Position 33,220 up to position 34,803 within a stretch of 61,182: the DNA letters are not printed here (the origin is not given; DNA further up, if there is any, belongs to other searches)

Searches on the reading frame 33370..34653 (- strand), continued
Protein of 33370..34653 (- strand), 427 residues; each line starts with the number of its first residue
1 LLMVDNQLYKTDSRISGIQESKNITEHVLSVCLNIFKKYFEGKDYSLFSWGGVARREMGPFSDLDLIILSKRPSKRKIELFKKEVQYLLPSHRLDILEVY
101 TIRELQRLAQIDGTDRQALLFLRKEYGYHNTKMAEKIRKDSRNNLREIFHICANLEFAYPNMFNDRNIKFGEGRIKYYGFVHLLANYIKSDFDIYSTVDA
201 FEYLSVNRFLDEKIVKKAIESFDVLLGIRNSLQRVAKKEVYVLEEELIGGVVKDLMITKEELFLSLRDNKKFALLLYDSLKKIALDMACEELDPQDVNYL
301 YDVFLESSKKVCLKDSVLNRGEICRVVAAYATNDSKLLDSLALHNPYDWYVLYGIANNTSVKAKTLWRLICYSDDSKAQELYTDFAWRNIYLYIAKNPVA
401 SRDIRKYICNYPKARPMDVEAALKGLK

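Call 66: search_protein_families(library=pfam, proteins=[L131:3854-5275:+, L132:139-1560:+, L129:235-1833:+, L128:1895-3280:-, L133:15294-16604:+, L131:9433-10011:+, L131:10114-10752:+, L131:10788-11693:+, L131:2331-3395:-], max_evalue=0.001)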
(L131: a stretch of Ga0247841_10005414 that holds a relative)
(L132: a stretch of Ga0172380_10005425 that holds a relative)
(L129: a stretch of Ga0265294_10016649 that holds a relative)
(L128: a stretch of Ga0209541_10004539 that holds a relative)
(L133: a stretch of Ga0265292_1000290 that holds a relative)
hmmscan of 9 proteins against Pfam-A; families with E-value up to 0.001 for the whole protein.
L131:3854-5275:+ (473 aa): 2 families
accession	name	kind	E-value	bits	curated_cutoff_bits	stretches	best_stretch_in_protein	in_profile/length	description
PF00152.25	tRNA-synt_2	-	1.3e-103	346.7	25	1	119-441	1-307/308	tRNA synthetases class II (D, K and N)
PF01336.31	tRNA_anti-codon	-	3.2e-14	53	27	1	18-101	1-75/75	OB-fold nucleic acid binding domain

L132:139-1560:+ (474 aa): 2 families
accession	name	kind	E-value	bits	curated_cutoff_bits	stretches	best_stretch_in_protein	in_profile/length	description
PF00152.25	tRNA-synt_2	-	1.7e-114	382.5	25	1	130-445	2-307/308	tRNA synthetases class II (D, K and N)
PF01336.31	tRNA_anti-codon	-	5.2e-15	55.6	27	1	27-111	1-75/75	OB-fold nucleic acid binding domain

L129:235-1833:+ (533 aa): 3 families
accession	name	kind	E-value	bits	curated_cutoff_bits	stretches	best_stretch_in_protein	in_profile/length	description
PF00152.25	tRNA-synt_2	-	3.3e-122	407.8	25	1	124-501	2-308/308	tRNA synthetases class II (D, K and N)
PF01336.31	tRNA_anti-codon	-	2.8e-13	50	27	1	30-103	2-74/75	OB-fold nucleic acid binding domain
PF01409.25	tRNA-synt_2d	-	1.5e-05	25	19.8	0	213-272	103-160/246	tRNA synthetases class II core domain (F)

L128:1895-3280:- (462 aa): 2 families
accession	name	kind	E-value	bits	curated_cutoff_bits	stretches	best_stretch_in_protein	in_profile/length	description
PF00152.25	tRNA-synt_2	-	2.6e-121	404.9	25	1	123-435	1-308/308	tRNA synthetases class II (D, K and N)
PF01336.31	tRNA_anti-codon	-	1.3e-15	57.5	27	1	27-108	1-75/75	OB-fold nucleic acid binding domain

L133:15294-16604:+ (437 aa): 2 families
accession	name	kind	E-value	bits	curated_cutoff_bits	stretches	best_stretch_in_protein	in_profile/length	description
PF00152.25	tRNA-synt_2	-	2.7e-66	224.2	25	1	129-431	4-307/308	tRNA synthetases class II (D, K and N)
PF01336.31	tRNA_anti-codon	-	8.4e-15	54.9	27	1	26-105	1-74/75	OB-fold nucleic acid binding domain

L131:9433-10011:+ (192 aa): 3 families
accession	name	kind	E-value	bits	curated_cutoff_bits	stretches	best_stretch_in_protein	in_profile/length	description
PF00702.32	Hydrolase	-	6e-16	59.8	26.4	1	8-166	1-190/191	haloacid dehalogenase-like hydrolase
PF13419.12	HAD_2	-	1.6e-14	54.9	23.8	1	43-171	44-176/178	Haloacid dehalogenase-like hydrolase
PF13242.12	Hydrolase_like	-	0.00075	19.8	22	0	129-171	3-46/75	HAD-hyrolase-like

L131:10114-10752:+ (212 aa): 17 families
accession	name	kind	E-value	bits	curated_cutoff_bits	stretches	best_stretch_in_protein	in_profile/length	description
PF13649.12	Methyltransf_25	-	1.3e-18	67.9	27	1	50-145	1-97/97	Methyltransferase domain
PF08241.18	Methyltransf_11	-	3.5e-16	60.1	21.2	1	51-149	1-95/95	Methyltransferase domain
PF08242.18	Methyltransf_12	-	4.5e-15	56.6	30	1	51-147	1-98/98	Methyltransferase domain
PF13847.12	Methyltransf_31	-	1.1e-12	48.3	27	1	47-153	4-113/145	Methyltransferase domain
PF13489.12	Methyltransf_23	-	3.6e-09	37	27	1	34-152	10-119/164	Methyltransferase domain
PF01209.24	Ubie_methyltran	-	1.9e-08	34.4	20.1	1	43-148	45-150/233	ubiE/COQ5 methyltransferase family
PF02353.26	CMAS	-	1.9e-07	31.1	27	1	48-166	64-181/273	Mycolic acid cyclopropane synthetase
PF05175.20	MTS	-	2.6e-07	30.9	23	1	36-148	23-137/170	Methyltransferase small domain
PF01728.25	FtsJ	-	1.3e-05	25.7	24.1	1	37-147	10-135/181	FtsJ-like methyltransferase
PF06325.19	PrmA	-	2e-05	24.7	22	1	37-158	152-267/296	Ribosomal protein L11 methyltransferase (PrmA)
PF01739.24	CheR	-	0.00017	21.5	27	0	92-165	119-191/195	CheR methyltransferase, SAM binding domain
PF05891.18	Methyltransf_PK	-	0.00031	20.8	27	1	42-154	51-164/218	AdoMet dependent proline di-methyltransferase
PF10017.15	Methyltransf_33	-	0.00036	20.1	23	1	43-150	59-176/304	Histidine-specific methyltransferase, SAM-dependent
PF00891.24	Methyltransf_2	-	0.00043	20.1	22.3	1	45-162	61-177/210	O-methyltransferase domain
PF00398.26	RrnaAD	-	0.00044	19.9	24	1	47-107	31-92/263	Ribosomal RNA adenine dimethylase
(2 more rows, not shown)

L131:10788-11693:+ (301 aa): 1 family
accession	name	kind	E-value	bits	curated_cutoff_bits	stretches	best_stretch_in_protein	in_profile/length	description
PF01963.22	TraB_PrgY_gumN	-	0.00019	21.8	26.8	0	248-293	206-251/263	TraB/PrgY/gumN family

L131:2331-3395:- (354 aa): 3 families
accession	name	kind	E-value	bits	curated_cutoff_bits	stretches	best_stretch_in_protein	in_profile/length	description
PF02661.23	Fic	-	6.9e-15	56.1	24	1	110-220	1-92/93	Fic/DOC family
PF12802.13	MarR_2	-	2e-05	25.1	27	1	294-344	3-54/61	MarR family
PF22168.2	DIP2311-like_C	-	0.00021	22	27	1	318-353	27-62/63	Transcriptional regulator DIP2311-like, C-terminal domain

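Call 67: search_protein_families(library=ncbifam, proteins=[L133:15294-16604:+, L131:3854-5275:+, L128:1895-3280:-], max_evalue=1e-30)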
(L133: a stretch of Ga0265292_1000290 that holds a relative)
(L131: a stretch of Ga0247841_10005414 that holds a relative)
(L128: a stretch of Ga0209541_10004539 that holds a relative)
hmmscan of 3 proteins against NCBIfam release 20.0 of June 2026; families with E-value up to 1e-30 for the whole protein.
L133:15294-16604:+ (437 aa): 8 families
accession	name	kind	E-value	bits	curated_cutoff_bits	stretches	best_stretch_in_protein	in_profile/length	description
NF003483.0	PRK05159.1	equivalog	2.5e-135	451.7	353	1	13-437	3-438/438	aspartate--tRNA(Asn) ligase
TIGR00458.1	aspS_nondisc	equivalog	7.2e-129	430.5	368.4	1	24-437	13-428/428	aspartate--tRNA(Asn) ligase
NF003037.0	PRK03932.1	equivalog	1.1e-74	252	414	1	14-435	7-449/451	asparagine--tRNA ligase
TIGR00457.1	asnS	equivalog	2.3e-69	234.4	342.6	1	19-435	12-453/455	asparagine--tRNA ligase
NF001750.0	PRK00476.1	equivalog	1.2e-58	198.8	443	1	22-273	17-272/590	aspartate--tRNA ligase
TIGR00459.1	aspS_bact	equivalog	4.3e-53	180.6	373.85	1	16-294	5-277/586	aspartate--tRNA ligase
NF005052.0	PRK06462.1-1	equivalog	2.2e-38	132.2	368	1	118-430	20-345/353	asparagine synthetase A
NF009460.0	PRK12820.1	equivalog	7.4e-31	107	1379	0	24-259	36-287/723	bifunctional aspartyl-tRNA synthetase/aspartyl/glutamyl-tRNA amidotransferase subunit C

L131:3854-5275:+ (473 aa): 9 families
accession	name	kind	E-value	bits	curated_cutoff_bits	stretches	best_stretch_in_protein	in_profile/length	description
NF001750.0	PRK00476.1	equivalog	2.1e-173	577.8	443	2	7-294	9-296/590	aspartate--tRNA ligase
TIGR00459.1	aspS_bact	equivalog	2.5e-156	521.5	373.85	2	2-295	2-292/586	aspartate--tRNA ligase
NF009460.0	PRK12820.1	equivalog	6e-123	411.4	1379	2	4-292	23-322/723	bifunctional aspartyl-tRNA synthetase/aspartyl/glutamyl-tRNA amidotransferase subunit C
NF003483.0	PRK05159.1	equivalog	8.8e-59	199.5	353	1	2-440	3-431/438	aspartate--tRNA(Asn) ligase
TIGR00458.1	aspS_nondisc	equivalog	1.2e-50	172.7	368.4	1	12-440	9-421/428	aspartate--tRNA(Asn) ligase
NF001756.1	PRK00484.1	subfamily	2.3e-37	128.8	468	0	9-268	45-297/488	lysine--tRNA ligase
NF003037.0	PRK03932.1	equivalog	1.4e-35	123.2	414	0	4-264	3-265/451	asparagine--tRNA ligase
TIGR00499.1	lysS_bact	equivalog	1.8e-35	122.6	427.6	0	8-264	45-296/496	lysine--tRNA ligase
TIGR00457.1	asnS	equivalog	8.3e-35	120.5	342.6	0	6-264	7-267/455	asparagine--tRNA ligase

L128:1895-3280:- (462 aa): 11 families
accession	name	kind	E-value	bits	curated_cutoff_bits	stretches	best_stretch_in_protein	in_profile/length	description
NF001750.0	PRK00476.1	equivalog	4.6e-201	669.2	443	2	9-293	3-293/590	aspartate--tRNA ligase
TIGR00459.1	aspS_bact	equivalog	1e-187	625.1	373.85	2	10-295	2-290/586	aspartate--tRNA ligase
NF009460.0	PRK12820.1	equivalog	5.9e-140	467.7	1379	2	14-293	25-321/723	bifunctional aspartyl-tRNA synthetase/aspartyl/glutamyl-tRNA amidotransferase subunit C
NF003483.0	PRK05159.1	equivalog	1.2e-73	248.5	353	1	9-435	2-433/438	aspartate--tRNA(Asn) ligase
TIGR00458.1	aspS_nondisc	equivalog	3.2e-68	230.7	368.4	1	18-435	6-423/428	aspartate--tRNA(Asn) ligase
NF001756.1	PRK00484.1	subfamily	4.1e-52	177.4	468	1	11-299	38-334/488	lysine--tRNA ligase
TIGR00499.1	lysS_bact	equivalog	5.3e-51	173.8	427.6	1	11-291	40-329/496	lysine--tRNA ligase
NF003037.0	PRK03932.1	equivalog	1.8e-45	155.7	414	0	21-267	13-264/451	asparagine--tRNA ligase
TIGR00457.1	asnS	equivalog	5e-43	147.6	342.6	0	21-287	13-285/455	asparagine--tRNA ligase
NF002821.0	PRK02983.1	equivalog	8e-35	120.1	742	0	11-261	646-895/1102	bifunctional lysylphosphatidylglycerol synthetase/lysine--tRNA ligase LysX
NF009101.0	PRK12445.1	subfamily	5.7e-33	114.2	1026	0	26-289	67-339/505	lysine--tRNA ligase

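Call 82: search_protein_representatives(alignment_id=A3)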
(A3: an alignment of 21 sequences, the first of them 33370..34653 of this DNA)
Query: 21 sequences, 423 profile positions. Proteins with E-value up to 0.001 (for the whole library): 455; up to 1e-10: 62; up to 1e-30: 25. The best 150 are listed.
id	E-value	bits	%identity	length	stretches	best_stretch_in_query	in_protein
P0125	4.5e-167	572.6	-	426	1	1-421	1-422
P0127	8.7e-165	565.1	-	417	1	4-419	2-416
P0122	4.5e-164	562.7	-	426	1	3-420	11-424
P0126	9.6e-160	548.5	-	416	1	1-421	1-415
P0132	5.2e-155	532.9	-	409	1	8-422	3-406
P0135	1.2e-151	521.8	-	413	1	4-422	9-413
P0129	2.0e-150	517.7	-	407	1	6-421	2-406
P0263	2.6e-135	468.0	-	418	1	1-421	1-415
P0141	3.2e-131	454.5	-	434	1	3-421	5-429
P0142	3.7e-129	447.7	-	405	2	2-212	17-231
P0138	8.8e-129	446.4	-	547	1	11-422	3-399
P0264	3.1e-124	431.4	-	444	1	3-421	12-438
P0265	1.2e-110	386.7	-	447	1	2-421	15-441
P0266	7.6e-107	374.2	-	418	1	5-421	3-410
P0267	5.0e-105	368.2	-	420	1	8-421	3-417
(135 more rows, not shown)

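Call 86: search_protein_families(library=padloc, proteins=[window:33370-34653:-], max_evalue=0.01)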
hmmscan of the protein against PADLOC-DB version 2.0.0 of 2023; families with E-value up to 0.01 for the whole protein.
window:33370-34653:- (427 aa): 2 families
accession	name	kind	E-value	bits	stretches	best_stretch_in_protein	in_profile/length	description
PDLC04904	PDC-S09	-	0.0047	15.1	0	50-99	31-80/104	-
PDLC04902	PDC-S09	-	0.0056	15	0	50-103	27-81/97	-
